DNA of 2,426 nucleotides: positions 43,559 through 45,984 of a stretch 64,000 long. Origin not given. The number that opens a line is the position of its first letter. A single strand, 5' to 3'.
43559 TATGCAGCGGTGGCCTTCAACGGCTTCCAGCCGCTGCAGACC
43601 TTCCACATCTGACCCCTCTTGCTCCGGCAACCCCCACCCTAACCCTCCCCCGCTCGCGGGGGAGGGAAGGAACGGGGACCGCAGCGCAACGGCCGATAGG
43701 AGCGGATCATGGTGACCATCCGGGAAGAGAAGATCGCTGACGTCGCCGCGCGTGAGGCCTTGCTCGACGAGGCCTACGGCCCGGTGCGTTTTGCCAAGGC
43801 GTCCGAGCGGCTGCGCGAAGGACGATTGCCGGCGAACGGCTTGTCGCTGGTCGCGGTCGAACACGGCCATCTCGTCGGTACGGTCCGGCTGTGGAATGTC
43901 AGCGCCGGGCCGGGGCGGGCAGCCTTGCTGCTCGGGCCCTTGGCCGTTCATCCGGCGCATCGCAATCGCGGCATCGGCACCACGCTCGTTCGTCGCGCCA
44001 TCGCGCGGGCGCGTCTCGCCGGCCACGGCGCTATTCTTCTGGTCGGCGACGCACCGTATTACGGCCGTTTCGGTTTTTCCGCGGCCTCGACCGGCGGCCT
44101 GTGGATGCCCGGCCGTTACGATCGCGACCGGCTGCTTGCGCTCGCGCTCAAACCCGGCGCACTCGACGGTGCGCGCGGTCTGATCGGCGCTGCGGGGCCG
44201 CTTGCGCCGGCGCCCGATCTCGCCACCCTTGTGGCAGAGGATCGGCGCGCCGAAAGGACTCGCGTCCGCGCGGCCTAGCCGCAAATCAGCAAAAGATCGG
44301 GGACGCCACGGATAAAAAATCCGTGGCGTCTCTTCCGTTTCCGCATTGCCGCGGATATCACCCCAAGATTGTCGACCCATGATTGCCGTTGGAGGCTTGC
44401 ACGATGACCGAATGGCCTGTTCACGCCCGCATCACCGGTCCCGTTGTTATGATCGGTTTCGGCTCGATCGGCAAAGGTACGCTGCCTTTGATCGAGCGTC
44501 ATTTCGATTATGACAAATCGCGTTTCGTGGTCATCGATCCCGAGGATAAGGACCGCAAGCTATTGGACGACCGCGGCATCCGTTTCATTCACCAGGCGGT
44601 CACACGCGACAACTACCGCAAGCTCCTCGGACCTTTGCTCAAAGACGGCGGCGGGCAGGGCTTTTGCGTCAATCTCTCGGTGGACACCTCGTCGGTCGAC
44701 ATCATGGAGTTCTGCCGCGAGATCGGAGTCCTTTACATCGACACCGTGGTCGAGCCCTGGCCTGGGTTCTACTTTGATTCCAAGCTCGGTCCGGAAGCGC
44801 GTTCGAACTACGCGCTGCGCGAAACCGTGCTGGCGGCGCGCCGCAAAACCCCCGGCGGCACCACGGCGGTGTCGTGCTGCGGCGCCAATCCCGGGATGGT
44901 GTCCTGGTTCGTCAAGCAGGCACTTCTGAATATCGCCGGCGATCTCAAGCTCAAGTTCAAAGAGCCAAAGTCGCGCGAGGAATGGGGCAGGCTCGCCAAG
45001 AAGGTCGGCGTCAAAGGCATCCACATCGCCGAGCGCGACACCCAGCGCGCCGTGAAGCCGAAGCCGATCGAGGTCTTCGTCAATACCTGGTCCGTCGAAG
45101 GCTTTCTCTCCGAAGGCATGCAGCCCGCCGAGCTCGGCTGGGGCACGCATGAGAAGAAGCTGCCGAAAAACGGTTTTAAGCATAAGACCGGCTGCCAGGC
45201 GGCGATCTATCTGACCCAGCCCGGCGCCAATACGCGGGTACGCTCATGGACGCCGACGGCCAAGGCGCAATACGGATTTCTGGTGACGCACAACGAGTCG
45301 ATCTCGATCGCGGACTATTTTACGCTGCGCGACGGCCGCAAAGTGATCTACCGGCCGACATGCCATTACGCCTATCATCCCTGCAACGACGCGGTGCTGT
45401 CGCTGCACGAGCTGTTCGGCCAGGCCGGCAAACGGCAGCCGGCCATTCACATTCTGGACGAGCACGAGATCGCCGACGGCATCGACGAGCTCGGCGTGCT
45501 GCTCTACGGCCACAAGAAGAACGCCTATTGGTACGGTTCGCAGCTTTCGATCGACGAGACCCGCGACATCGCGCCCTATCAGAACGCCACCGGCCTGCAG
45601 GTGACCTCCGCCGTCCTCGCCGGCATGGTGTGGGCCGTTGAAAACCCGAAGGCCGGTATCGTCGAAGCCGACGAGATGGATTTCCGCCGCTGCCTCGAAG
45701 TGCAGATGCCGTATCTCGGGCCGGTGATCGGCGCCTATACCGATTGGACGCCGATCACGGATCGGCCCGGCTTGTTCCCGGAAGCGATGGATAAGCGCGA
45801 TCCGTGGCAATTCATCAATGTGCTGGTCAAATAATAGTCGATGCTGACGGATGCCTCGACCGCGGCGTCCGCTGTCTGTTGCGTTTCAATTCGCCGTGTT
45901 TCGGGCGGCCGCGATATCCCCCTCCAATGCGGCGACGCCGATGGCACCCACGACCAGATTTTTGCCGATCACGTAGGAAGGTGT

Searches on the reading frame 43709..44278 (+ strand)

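Call 36: search_protein_families(library=pfam, proteins=[window:43709-44278:+], max_evalue=0.001)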
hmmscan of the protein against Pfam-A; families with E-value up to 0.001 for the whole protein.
window:43709-44278:+ (189 aa): 4 families
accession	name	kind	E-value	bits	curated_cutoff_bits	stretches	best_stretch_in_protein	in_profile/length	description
PF00583.31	Acetyltransf_1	-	2.2e-12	47.7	20.7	1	26-123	15-116/116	Acetyltransferase (GNAT) family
PF13508.13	Acetyltransf_7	-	2.8e-11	44.1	27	1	46-124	5-83/84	Acetyltransferase (GNAT) domain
PF13527.13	Acetyltransf_9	-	3.3e-08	34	25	1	5-125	3-126/127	Acetyltransferase (GNAT) domain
PF13673.13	Acetyltransf_10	-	6e-05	23.5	23.6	1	44-125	31-109/128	Acetyltransferase (GNAT) domain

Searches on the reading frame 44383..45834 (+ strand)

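Call 36: search_protein_families(library=pfam, proteins=[window:44383-45834:+], max_evalue=0.001)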
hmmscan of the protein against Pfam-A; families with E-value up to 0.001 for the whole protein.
window:44383-45834:+ (483 aa): 2 families
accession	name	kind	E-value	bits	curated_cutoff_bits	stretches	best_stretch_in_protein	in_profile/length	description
PF03435.24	Sacchrp_dh_NADP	-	2.7e-36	125.2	25.1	1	21-163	1-129/129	Saccharopine dehydrogenase NADP binding domain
PF16653.10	Sacchrp_dh_C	-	1.5e-33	117.5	31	1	167-447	1-259/265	Saccharopine dehydrogenase C-terminal domain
